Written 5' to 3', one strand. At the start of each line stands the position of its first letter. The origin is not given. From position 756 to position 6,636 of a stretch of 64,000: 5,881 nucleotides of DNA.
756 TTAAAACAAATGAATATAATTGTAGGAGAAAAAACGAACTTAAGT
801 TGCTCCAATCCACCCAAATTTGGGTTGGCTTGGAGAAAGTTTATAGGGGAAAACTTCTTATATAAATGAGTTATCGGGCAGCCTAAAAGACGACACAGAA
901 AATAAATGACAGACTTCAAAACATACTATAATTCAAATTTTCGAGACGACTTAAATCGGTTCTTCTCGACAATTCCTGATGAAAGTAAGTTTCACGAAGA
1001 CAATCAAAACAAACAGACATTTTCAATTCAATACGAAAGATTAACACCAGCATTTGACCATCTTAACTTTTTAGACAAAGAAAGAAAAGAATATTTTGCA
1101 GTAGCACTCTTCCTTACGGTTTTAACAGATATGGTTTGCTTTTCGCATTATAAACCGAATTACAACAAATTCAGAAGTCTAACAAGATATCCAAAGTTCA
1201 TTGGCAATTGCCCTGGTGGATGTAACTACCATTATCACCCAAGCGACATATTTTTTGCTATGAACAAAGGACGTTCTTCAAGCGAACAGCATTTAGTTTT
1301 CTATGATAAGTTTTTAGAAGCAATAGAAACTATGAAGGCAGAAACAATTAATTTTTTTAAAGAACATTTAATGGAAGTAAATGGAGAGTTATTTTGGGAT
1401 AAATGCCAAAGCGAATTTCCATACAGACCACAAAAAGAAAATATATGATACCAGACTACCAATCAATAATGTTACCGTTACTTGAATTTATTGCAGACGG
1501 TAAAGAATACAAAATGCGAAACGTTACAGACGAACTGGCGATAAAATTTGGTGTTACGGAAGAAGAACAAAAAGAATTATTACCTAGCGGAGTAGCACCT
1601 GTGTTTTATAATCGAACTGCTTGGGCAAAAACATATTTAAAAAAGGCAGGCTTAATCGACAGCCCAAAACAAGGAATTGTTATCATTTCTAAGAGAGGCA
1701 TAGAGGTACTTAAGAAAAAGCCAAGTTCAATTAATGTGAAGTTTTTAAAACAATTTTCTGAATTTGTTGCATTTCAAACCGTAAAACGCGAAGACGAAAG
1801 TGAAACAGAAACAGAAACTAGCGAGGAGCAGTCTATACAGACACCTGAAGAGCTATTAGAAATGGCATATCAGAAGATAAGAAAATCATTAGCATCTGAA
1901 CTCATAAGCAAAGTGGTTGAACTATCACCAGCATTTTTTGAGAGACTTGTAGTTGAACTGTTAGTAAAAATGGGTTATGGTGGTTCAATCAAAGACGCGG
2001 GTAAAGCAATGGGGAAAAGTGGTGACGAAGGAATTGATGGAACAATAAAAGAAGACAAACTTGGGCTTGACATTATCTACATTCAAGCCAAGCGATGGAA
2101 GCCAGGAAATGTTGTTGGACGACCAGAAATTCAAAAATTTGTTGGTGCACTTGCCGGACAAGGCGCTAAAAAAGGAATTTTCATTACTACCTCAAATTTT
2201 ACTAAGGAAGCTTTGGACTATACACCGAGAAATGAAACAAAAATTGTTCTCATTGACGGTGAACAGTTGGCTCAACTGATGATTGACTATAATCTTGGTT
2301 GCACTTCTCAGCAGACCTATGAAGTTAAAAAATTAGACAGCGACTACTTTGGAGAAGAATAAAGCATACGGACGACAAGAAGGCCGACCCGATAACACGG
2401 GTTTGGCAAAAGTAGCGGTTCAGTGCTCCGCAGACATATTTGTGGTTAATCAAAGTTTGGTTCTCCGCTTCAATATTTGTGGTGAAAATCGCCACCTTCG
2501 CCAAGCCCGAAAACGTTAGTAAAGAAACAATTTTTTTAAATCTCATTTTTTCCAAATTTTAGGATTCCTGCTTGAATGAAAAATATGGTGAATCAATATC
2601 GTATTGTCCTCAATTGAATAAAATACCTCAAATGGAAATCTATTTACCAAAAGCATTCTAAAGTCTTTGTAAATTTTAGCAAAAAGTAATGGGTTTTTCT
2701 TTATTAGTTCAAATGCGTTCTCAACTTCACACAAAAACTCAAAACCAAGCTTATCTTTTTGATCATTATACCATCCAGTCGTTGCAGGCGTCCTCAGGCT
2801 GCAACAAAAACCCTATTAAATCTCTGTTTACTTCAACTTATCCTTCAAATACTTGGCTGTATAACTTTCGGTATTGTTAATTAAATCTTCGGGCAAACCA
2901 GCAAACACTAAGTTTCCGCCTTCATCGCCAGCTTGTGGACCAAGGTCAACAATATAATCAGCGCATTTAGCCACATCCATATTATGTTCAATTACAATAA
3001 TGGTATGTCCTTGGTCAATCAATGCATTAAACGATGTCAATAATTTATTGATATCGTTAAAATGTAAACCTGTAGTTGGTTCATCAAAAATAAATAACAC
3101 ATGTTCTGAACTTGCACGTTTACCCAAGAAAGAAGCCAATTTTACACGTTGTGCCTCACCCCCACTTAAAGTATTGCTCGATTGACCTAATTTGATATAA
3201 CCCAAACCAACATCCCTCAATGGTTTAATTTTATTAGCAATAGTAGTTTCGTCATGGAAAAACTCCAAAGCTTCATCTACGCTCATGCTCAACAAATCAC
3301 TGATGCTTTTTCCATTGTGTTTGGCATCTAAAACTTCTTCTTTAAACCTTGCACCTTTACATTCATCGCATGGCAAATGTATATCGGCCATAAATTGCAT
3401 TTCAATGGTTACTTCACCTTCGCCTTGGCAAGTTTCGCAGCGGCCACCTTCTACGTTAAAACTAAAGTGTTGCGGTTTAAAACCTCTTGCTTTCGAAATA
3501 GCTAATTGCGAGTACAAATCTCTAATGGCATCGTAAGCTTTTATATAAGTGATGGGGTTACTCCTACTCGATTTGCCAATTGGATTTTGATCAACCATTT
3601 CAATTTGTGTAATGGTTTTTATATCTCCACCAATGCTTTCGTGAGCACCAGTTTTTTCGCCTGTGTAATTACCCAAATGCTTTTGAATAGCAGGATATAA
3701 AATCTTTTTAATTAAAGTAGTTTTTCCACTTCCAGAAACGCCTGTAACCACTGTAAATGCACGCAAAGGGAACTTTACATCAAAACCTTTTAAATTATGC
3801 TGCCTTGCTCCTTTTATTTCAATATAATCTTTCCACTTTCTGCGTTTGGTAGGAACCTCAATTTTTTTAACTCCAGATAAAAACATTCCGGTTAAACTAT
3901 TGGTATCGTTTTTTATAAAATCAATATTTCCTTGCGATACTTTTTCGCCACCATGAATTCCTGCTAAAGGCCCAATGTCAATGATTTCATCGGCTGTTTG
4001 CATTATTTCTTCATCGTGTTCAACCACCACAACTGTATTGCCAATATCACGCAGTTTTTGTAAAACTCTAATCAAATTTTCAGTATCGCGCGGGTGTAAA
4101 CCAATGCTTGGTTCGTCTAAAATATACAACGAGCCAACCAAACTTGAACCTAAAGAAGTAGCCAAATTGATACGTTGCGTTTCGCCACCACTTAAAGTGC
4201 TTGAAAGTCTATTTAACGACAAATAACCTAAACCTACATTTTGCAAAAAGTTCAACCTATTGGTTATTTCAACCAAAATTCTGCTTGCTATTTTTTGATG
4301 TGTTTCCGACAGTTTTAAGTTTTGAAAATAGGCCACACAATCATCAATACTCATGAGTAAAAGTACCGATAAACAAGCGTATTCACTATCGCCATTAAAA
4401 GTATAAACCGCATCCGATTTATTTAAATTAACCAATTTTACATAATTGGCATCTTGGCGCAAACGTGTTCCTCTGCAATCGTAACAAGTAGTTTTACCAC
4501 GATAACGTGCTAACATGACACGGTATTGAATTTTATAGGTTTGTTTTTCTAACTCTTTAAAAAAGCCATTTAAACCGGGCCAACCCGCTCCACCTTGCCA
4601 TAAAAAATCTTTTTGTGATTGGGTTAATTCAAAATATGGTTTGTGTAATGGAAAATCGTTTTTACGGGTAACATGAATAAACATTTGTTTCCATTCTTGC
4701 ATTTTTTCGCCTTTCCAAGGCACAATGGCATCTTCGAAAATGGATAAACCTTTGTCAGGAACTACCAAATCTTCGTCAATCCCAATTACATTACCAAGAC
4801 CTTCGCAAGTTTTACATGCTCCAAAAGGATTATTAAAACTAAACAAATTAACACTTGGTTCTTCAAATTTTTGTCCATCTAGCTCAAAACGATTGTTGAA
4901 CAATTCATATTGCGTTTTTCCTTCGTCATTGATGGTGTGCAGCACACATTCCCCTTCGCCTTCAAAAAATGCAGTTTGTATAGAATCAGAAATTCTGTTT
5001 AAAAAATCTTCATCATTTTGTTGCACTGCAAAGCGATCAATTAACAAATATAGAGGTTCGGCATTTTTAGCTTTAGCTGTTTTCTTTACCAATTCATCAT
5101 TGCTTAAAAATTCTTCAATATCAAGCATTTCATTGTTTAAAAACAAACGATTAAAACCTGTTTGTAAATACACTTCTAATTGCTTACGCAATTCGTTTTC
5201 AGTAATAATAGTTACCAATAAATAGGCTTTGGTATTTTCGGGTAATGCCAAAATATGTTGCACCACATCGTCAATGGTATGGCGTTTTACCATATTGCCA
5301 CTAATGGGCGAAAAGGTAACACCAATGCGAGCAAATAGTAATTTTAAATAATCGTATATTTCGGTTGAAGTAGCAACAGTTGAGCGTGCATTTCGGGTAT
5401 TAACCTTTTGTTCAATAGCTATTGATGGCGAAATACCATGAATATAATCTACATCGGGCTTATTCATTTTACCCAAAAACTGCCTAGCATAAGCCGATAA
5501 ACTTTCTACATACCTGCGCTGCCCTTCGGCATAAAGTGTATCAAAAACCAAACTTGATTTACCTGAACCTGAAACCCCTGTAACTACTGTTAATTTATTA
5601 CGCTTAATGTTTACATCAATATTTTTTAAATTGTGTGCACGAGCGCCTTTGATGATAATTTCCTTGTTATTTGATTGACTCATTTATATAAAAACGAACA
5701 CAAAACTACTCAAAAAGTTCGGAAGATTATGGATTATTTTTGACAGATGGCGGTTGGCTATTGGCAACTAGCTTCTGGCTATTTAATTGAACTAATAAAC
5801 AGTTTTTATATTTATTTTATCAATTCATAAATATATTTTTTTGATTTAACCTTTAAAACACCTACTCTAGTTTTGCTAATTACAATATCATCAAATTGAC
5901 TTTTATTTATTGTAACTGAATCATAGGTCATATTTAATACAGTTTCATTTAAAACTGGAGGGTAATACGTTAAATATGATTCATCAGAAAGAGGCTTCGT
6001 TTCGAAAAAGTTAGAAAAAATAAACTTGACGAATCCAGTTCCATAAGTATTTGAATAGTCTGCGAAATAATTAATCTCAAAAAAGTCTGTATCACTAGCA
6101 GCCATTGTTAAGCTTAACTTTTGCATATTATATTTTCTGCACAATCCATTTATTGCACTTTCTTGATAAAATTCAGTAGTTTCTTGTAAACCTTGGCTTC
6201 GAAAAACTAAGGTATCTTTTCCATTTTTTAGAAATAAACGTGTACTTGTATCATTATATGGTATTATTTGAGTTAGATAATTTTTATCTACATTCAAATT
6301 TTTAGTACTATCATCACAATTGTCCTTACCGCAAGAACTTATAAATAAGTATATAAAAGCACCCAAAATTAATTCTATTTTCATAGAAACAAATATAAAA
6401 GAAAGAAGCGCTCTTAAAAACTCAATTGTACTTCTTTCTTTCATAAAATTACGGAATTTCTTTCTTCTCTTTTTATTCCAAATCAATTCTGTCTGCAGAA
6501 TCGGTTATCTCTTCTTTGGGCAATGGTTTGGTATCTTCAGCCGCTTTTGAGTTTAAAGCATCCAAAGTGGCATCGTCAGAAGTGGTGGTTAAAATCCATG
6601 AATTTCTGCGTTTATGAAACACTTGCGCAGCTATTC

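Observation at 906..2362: Unknown 180-aa Cys/His protein translationally coupled to an Mrr-family nuclease: candidate two-gene defence module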

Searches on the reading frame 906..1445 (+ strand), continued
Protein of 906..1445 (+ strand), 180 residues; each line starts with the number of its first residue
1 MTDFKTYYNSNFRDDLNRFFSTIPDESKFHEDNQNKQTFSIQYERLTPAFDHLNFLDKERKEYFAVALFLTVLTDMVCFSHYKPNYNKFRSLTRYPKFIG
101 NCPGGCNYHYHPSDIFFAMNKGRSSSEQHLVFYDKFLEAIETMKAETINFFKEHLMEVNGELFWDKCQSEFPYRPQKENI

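Call 82: search_protein_families(library=pfam, alignment_id=A8, max_evalue=0.0001)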
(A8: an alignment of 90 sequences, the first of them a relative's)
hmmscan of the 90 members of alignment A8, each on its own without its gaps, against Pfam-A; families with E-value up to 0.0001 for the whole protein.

A. member 1, L039:5004-5576:+ (191 aa): 0 families

B. families by the number of members that match (of 90 scanned): 63 families (the first 25 are shown)
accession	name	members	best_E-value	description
PF04471.18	Mrr_cat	3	1.5e-36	Restriction endonuclease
PF00583.31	Acetyltransf_1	3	7.6e-24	Acetyltransferase (GNAT) family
PF01381.28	HTH_3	3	5.4e-12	Helix-turn-helix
PF04439.18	Adenyl_transf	2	3.1e-83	Streptomycin adenylyltransferase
PF13302.13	Acetyltransf_3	2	4e-28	Acetyltransferase (GNAT) domain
PF13508.13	Acetyltransf_7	2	7.9e-17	Acetyltransferase (GNAT) domain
PF13673.13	Acetyltransf_10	2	6.5e-13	Acetyltransferase (GNAT) domain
PF13560.12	HTH_31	2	8.9e-11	Helix-turn-helix domain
PF12844.13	HTH_19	2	4.6e-08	Helix-turn-helix domain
PF13443.12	HTH_26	2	5.6e-07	Cro/C1-type HTH DNA-binding domain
PF13527.13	Acetyltransf_9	2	8e-06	Acetyltransferase (GNAT) domain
PF00145.23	DNA_methylase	1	9.2e-93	C-5 cytosine-specific DNA methylase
PF09553.16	RE_Eco47II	1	9.3e-82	Eco47II restriction endonuclease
PF20001.5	DUF6428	1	1.8e-65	Family of unknown function (DUF6428)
PF06250.17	YhcG_C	1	3.3e-58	YhcG PDDEXK nuclease domain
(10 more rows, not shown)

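Call 91: find_homologous_proteins(query=L164:8001-9041:+, max_evalue=1e-60)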
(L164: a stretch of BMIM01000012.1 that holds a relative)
Query L164:8001-9041:+ (347 aa): 7969 proteins with E <= 1e-60 among 8000 candidates; the best 120 are listed.
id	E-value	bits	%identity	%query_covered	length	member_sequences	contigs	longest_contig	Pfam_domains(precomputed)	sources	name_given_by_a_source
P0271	3.2e-229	778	100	100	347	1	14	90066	PF13495.13,PF00589.28,PF02899.24,PF22823.3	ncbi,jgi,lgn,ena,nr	ncbi:integrase [Flavobacterium lutivivi]|nr:integrase [Flavobacterium lutivivi]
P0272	7.2e-229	776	100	100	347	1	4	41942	PF13495.13,PF00589.28,PF02899.24,PF22823.3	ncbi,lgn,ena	-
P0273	7.7e-229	776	100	100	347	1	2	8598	PF13495.13,PF00589.28,PF02899.24,PF22823.3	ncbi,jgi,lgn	-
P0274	9.1e-229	776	100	100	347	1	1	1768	PF13495.13,PF00589.28,PF02899.24,PF22823.3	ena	-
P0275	1.1e-228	776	100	100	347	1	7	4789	PF13495.13,PF00589.28,PF02899.24,PF22823.3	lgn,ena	-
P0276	1.7e-228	775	99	100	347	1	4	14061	PF13495.13,PF00589.28,PF02899.24,PF22823.3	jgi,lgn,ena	-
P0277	2.4e-228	775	99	100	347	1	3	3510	PF13495.13,PF00589.28,PF02899.24,PF22823.3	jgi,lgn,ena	jgi:integrase/recombinase XerD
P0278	2.6e-228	775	99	100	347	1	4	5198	PF13495.13,PF00589.28,PF02899.24,PF22823.3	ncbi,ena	-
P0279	3.1e-228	774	99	100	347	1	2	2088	PF13495.13,PF00589.28,PF02899.24,PF22823.3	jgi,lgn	-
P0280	5.7e-228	773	99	100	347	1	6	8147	PF13495.13,PF00589.28,PF02899.24,PF22823.3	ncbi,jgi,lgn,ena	-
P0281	6.2e-228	773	99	100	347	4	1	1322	PF13495.13,PF00589.28,PF02899.24,PF22823.3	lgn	-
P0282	7.7e-228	773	99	100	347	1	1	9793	PF13495.13,PF00589.28,PF02899.24,PF22823.3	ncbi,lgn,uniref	ncbi:tyrosine-type recombinase/integrase [Flavobacterium sp.]|uniref:tyrosine-type recombinase/integ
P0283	8.2e-228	773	99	100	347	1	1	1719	PF13495.13,PF00589.28,PF02899.24,PF22823.3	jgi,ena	-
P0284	8.6e-228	773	99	100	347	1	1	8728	PF13495.13,PF00589.28,PF02899.24,PF22823.3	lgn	-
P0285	1.9e-227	772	99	100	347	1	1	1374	PF13495.13,PF00589.28,PF02899.24,PF22823.3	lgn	-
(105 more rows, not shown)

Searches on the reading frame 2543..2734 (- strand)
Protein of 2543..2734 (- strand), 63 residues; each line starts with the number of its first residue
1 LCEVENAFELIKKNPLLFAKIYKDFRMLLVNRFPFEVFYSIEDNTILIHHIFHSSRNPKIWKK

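Call 3: search_protein_families(library=pfam, proteins=[window:2543-2734:-], max_evalue=1)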
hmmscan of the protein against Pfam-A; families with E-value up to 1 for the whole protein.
window:2543-2734:- (63 aa): 1 family
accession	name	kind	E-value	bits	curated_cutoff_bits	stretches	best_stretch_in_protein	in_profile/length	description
PF05016.21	ParE_toxin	-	0.00018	22.5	23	1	4-58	32-89/89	ParE toxin of type II toxin-antitoxin system, parDE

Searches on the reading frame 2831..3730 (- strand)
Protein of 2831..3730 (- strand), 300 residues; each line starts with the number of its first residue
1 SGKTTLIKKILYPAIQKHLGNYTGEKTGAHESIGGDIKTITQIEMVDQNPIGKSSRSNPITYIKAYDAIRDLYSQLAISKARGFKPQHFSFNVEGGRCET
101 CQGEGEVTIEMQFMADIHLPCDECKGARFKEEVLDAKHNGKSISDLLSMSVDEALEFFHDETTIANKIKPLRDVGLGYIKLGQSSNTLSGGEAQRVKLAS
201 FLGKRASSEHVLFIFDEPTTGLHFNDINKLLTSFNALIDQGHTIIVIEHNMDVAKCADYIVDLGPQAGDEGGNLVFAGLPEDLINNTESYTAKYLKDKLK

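Call 67: find_related_loci(query=window:2831-3730:-, collection=genome_contigs, flank=5000)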
Query window:2831-3730:- (300 aa) in genome_contigs; peptide patterns used: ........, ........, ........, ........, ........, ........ (x = any residue, [..] = any of these).
600 stretches matched a pattern (row limit reached: there are more); 599 encode a relative of the query (tblastn E <= 1e-3); the best 80 are kept; 80 distinct loci.
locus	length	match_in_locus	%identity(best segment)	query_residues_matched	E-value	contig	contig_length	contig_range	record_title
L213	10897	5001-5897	79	1-299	3e-164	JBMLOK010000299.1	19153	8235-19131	MAG: Bacteroidia bacterium isolate LE_173636 NODE_3802_length_19153_cov_9.269924, whole genome shotgun sequence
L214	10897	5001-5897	77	1-299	2e-161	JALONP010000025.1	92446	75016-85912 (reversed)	MAG: Bacteroidia bacterium isolate Prado080 scaffold_1037, whole genome shotgun sequence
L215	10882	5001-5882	71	1-295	7e-145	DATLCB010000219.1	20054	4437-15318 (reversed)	MAG TPA_asm: Chitinophagaceae bacterium isolate SMAG_U14313 k141_9660564, whole genome shotgun sequence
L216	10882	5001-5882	71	1-295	7e-143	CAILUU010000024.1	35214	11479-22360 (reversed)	MAG: uncultured Bacteroidetes bacterium isolate ErkenSummer_bin-6541 genome assembly, contig: bin-6541:24/55, whole geno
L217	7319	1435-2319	70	1-295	9e-143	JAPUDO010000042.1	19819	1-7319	MAG: Niabella sp. isolate labscale reactor_MAG1 NODE_1969_length_19819_cov_6.727940, whole genome shotgun sequence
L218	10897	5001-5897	66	1-299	2e-142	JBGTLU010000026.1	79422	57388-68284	MAG: Sphingobacteriaceae bacterium isolate JTS-RE344 k141_6388512, whole genome shotgun sequence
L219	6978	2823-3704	69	1-295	3e-141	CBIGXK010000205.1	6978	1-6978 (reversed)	MAG TPA_asm: uncultured bacterium isolate SRR17255078_metabat2_11 genome assembly, contig: ERZ27337264.3201, whole genom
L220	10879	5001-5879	69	1-294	5e-141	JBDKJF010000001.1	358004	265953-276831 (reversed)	MAG: Bacteroidota bacterium isolate guil_2019_sw_WHONDRS-S19S_0049_A_bin.4 scaffold_0000001, whole genome shotgun sequen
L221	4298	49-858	76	29-299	2e-143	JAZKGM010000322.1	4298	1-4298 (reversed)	MAG: Bacteroidota bacterium isolate DC_RB_04_SPN110320-bin047_1 DCRB04SPN_B047_1_000000000322, whole genome shotgun sequ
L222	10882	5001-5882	70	1-295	1e-140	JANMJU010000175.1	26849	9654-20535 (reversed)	MAG: Chitinophagaceae bacterium isolate OTE_64_metabat_332 OTE_64_k141_1762680, whole genome shotgun sequence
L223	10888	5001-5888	70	1-295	5e-141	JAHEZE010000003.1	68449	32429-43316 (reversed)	MAG: Sphingobacteriales bacterium isolate nzgw144 NODE_33_length_68450_cov_7.123257, whole genome shotgun sequence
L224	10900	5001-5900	66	1-300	2e-140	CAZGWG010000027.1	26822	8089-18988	MAG TPA_asm: uncultured Sphingobacterium sp. isolate SRP193066_co1_54 genome assembly, contig: NODE_1883_length_26822_co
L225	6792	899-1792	69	1-297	3e-140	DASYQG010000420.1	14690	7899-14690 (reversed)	MAG TPA_asm: Chitinophagaceae bacterium isolate SMAG_U4479 k141_1651035, whole genome shotgun sequence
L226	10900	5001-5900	67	1-300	2e-140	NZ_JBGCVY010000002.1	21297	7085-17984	MAG: Mucilaginibacter sp. isolate MAG_010 k141_103827, whole genome shotgun sequence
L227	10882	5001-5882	69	1-295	2e-140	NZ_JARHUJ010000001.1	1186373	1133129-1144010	Paraflavitalea sp. CAU 1676 contig1, whole genome shotgun sequence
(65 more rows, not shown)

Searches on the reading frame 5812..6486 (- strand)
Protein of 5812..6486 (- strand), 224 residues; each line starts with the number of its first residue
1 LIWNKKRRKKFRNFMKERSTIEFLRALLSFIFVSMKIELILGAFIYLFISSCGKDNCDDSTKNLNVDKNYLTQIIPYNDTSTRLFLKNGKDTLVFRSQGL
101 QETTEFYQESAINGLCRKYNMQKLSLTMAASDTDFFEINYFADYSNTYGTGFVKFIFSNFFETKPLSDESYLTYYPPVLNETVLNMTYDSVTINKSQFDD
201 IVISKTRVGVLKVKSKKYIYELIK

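Call 3: search_protein_families(library=pfam, proteins=[window:5812-6486:-], max_evalue=1)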
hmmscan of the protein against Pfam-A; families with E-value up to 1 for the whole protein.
window:5812-6486:- (224 aa): 2 families
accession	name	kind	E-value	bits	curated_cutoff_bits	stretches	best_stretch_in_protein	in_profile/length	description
PF15179.11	Myc_target_1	-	0.12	12.7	31.1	1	17-50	12-44/193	Myc target protein 1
PF19081.6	Ig_7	-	0.43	11.4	27.3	1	55-127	11-81/84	Ig-like domain CHU_C associated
